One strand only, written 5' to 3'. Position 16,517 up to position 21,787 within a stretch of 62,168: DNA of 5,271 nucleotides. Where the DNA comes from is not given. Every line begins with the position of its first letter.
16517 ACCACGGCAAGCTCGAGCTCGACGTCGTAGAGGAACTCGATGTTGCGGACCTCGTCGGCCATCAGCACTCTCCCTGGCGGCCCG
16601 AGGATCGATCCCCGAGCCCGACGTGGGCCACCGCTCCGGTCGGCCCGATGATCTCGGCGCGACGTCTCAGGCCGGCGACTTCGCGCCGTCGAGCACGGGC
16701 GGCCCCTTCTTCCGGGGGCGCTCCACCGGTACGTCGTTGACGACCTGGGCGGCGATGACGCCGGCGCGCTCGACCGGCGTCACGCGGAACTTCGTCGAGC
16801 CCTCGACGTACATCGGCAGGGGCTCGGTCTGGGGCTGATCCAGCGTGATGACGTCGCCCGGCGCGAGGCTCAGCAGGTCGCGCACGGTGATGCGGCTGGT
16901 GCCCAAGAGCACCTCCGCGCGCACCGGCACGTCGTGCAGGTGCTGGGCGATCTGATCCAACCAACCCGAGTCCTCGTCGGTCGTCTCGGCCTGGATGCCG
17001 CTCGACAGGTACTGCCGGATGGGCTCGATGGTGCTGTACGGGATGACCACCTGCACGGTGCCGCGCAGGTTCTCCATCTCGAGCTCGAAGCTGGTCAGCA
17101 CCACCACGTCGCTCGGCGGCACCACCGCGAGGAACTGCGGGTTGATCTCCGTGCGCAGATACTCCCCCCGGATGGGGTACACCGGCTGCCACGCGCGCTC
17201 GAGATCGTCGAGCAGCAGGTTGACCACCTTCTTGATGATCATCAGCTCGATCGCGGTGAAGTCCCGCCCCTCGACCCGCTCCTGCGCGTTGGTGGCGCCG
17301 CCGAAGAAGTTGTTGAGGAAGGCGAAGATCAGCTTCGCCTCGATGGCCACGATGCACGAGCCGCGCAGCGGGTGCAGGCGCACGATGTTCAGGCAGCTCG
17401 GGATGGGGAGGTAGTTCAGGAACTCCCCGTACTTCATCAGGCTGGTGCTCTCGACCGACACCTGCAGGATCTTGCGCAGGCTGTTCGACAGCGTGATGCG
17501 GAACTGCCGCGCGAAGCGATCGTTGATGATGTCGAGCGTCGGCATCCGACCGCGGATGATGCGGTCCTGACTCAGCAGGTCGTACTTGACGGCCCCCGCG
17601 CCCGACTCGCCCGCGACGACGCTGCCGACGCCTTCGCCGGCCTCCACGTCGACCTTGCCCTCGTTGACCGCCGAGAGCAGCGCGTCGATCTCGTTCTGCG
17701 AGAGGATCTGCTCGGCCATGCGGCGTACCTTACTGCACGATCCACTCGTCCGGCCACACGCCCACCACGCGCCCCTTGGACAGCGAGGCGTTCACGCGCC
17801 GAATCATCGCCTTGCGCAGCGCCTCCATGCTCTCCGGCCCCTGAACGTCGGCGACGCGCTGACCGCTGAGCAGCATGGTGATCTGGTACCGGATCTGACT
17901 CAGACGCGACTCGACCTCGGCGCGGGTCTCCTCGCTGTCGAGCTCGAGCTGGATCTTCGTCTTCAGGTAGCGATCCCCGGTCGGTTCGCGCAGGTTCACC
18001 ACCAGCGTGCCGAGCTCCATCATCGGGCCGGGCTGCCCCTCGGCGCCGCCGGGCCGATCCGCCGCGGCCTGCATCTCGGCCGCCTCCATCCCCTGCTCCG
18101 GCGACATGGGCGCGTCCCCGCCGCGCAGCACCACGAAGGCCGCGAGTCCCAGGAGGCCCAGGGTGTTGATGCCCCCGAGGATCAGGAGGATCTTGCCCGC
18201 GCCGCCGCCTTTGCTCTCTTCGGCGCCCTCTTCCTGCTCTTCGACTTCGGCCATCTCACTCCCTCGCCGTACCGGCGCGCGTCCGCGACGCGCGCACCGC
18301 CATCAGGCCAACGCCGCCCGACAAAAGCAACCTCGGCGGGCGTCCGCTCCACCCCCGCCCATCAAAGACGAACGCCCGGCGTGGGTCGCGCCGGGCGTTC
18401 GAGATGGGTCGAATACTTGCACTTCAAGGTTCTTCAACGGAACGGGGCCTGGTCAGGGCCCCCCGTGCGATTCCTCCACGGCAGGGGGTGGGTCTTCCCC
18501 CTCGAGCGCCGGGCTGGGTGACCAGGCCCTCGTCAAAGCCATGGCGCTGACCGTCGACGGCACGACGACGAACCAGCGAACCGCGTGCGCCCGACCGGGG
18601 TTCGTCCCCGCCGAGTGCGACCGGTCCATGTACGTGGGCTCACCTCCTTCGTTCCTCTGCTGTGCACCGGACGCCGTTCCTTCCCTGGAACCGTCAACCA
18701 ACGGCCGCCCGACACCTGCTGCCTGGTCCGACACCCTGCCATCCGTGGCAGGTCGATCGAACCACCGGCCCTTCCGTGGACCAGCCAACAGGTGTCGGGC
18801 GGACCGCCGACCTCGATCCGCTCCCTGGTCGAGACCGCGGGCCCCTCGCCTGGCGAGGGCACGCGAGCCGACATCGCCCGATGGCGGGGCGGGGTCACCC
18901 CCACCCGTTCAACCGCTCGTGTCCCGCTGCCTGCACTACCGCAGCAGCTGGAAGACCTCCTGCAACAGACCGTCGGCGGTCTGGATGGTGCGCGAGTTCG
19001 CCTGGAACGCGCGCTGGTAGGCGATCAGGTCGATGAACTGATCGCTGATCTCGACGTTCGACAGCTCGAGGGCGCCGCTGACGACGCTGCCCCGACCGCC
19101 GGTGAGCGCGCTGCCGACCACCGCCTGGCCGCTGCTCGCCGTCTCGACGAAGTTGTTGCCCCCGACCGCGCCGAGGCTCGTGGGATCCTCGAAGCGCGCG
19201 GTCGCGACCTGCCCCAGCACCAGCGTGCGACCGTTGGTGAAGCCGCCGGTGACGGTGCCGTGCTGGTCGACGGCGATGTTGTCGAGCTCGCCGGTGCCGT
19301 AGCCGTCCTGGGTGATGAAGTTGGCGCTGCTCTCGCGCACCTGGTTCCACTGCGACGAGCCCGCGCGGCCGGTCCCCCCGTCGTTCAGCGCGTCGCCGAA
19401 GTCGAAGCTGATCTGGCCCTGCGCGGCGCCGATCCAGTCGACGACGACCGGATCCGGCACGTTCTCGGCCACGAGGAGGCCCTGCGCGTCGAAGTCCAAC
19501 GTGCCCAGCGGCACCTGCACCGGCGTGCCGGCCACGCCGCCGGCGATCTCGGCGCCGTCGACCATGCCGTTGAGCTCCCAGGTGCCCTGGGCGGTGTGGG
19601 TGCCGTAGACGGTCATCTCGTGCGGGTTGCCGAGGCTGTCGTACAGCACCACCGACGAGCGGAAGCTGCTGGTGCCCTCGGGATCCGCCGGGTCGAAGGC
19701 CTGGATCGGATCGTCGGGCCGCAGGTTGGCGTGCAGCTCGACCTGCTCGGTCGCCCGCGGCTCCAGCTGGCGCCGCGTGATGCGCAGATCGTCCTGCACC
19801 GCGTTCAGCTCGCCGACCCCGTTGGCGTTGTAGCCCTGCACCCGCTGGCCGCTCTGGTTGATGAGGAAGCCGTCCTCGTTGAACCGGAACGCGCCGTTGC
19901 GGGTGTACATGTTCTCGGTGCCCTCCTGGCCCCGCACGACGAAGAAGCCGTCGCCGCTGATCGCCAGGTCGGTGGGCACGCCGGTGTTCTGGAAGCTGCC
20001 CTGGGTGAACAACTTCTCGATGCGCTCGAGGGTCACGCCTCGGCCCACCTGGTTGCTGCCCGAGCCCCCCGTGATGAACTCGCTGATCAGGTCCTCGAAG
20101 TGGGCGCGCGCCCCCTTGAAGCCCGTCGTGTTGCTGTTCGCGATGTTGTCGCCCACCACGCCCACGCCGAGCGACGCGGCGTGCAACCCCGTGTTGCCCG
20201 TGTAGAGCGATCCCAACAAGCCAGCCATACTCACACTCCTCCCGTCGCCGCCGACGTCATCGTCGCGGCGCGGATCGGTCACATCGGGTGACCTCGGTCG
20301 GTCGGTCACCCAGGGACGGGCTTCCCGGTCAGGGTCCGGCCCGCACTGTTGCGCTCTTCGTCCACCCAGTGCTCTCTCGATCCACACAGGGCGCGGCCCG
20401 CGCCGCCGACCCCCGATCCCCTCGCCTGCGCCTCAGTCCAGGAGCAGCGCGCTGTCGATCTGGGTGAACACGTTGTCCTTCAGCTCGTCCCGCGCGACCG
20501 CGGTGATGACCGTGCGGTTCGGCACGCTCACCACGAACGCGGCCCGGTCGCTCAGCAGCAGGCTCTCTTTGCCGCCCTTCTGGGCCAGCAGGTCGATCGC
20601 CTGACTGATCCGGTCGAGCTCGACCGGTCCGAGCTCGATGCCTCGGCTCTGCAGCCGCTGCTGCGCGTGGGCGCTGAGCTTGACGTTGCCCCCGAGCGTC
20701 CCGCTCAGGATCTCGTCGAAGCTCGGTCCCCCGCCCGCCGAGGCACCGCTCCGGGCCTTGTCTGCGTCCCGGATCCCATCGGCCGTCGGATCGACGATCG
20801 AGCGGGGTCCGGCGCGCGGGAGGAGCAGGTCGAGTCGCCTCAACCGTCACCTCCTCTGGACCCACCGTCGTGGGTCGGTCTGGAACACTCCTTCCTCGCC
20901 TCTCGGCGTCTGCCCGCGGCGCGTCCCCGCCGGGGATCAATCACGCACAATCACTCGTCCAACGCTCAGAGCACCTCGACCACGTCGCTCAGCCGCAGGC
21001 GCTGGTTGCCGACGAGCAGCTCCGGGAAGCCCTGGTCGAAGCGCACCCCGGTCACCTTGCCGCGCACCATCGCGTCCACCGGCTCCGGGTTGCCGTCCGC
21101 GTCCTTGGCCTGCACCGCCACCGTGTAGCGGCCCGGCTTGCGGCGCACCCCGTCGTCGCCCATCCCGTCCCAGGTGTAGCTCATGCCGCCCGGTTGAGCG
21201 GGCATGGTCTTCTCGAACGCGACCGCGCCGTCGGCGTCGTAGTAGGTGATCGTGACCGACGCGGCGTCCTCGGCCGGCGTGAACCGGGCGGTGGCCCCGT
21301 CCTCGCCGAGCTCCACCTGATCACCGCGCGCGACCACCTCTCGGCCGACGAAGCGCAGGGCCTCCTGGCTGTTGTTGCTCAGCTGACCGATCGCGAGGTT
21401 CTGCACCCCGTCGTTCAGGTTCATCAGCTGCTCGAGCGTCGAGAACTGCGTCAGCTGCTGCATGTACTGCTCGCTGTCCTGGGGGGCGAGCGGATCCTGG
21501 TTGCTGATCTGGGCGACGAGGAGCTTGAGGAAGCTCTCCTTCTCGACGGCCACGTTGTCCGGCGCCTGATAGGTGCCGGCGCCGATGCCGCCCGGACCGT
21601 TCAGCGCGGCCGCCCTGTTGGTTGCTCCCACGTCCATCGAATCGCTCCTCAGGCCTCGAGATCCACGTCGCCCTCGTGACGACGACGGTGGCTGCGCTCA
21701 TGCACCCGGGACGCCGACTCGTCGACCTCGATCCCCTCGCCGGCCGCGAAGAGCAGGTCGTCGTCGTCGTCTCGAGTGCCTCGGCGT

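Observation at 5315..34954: Large flagellar core cluster in a gliding-type, very GC-rich genome context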

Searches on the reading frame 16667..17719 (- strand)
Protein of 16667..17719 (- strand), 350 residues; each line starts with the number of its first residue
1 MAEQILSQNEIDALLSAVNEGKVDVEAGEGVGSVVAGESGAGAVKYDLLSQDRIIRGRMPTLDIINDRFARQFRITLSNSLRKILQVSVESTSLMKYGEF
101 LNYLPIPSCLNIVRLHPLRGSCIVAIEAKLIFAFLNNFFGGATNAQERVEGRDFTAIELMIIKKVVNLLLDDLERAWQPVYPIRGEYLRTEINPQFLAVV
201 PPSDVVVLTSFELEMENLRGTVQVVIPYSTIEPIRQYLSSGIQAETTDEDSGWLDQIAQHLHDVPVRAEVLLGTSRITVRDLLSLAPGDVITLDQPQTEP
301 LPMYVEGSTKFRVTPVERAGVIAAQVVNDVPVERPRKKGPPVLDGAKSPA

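Call 7: search_protein_families(library=pfam, proteins=[window:16667-17719:-], max_evalue=0.01)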
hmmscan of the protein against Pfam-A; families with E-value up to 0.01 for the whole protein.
window:16667-17719:- (350 aa): 2 families
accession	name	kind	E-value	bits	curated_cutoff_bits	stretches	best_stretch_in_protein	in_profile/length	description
PF02154.20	FliM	-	4.2e-63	213.2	27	1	46-238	1-192/192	Flagellar motor switch protein FliM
PF01052.25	FliMN_C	-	7.9e-19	67.8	23.8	1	259-327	1-69/73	Type III flagellar switch regulator (C-ring) FliN C-term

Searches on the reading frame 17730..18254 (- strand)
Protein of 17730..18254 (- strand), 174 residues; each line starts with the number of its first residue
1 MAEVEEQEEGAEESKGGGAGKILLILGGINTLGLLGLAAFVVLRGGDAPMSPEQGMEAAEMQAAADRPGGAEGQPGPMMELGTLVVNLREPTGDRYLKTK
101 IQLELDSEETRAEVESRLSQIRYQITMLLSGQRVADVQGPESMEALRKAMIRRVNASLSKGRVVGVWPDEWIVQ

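Call 7: search_protein_families(library=pfam, proteins=[window:17730-18254:-], max_evalue=0.01)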
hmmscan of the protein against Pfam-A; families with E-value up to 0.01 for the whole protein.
window:17730-18254:- (174 aa): 1 family
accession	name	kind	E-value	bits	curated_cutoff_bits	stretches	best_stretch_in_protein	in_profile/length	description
PF03748.19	FliL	-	2.5e-19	70.2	24.6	1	79-174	2-103/103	Flagellar basal body-associated protein FliL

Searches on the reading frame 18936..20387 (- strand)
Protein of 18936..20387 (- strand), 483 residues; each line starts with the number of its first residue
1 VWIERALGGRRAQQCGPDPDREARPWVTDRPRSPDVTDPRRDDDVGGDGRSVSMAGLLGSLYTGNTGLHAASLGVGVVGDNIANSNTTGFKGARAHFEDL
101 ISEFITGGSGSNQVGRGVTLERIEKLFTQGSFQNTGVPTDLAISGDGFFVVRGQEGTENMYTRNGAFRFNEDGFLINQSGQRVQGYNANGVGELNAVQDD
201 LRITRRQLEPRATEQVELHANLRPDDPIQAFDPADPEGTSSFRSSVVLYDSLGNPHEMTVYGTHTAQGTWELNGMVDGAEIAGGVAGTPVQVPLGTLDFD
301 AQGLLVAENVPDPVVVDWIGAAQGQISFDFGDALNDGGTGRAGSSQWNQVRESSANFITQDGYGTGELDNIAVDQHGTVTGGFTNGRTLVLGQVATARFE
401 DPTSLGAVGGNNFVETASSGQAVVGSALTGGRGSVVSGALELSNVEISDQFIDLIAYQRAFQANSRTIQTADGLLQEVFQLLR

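Call 7: search_protein_families(library=pfam, proteins=[window:18936-20387:-], max_evalue=0.01)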
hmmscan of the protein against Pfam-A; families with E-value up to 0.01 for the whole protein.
window:18936-20387:- (483 aa): 4 families
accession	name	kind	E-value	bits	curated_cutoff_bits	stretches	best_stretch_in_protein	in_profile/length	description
PF07559.19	FlgE_D2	-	5.8e-18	66.2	22.7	1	224-363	6-142/142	Flagellar basal body protein FlaE D2 domain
PF06429.18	Flg_bbr_C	-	1.1e-14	54.1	23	1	437-481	2-46/46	Flagellar basal body rod FlgEFG protein C-terminal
PF22692.1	LlgE_F_G_D1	-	8.8e-13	48.6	27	1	142-185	1-43/64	Flagellar hook protein FlgE/F/G D1 domain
PF00460.25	Flg_bb_rod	-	3.7e-07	30.4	20.7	1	61-91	1-31/31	Flagella basal body rod protein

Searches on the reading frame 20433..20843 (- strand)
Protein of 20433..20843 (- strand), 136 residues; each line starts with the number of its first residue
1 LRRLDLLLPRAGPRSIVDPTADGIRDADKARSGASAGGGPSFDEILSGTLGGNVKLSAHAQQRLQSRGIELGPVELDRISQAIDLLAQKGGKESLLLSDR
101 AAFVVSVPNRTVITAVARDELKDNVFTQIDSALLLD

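Call 7: search_protein_families(library=pfam, proteins=[window:20433-20843:-], max_evalue=0.01)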
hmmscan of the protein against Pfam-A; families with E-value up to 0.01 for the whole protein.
window:20433-20843:- (136 aa): 1 family
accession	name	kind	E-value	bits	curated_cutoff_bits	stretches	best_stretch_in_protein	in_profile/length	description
PF12611.13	Flagellar_put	-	4.6e-11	42.7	21.1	1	111-132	1-22/24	Putative flagellar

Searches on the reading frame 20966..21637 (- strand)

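Call 7: search_protein_families(library=pfam, proteins=[window:20966-21637:-], max_evalue=0.01)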
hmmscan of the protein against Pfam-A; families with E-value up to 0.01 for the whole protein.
window:20966-21637:- (223 aa): 4 families
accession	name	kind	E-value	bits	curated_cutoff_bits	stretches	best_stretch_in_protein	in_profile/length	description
PF03963.19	FlgD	-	1.1e-19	70.9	27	1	23-79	18-74/75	Flagellar hook capping protein - N-terminal region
PF13860.13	FlgD_ig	-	1.3e-13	51.2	27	1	105-180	1-78/79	FlgD Ig-like domain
PF13861.12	FLgD_tudor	-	2.7e-07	31.1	26.9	1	92-219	5-57/58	FlgD Tudor-like domain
PF18981.6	InlK_D3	-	0.0091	16.5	25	0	166-191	47-73/75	Internalin K domain (D3/D4)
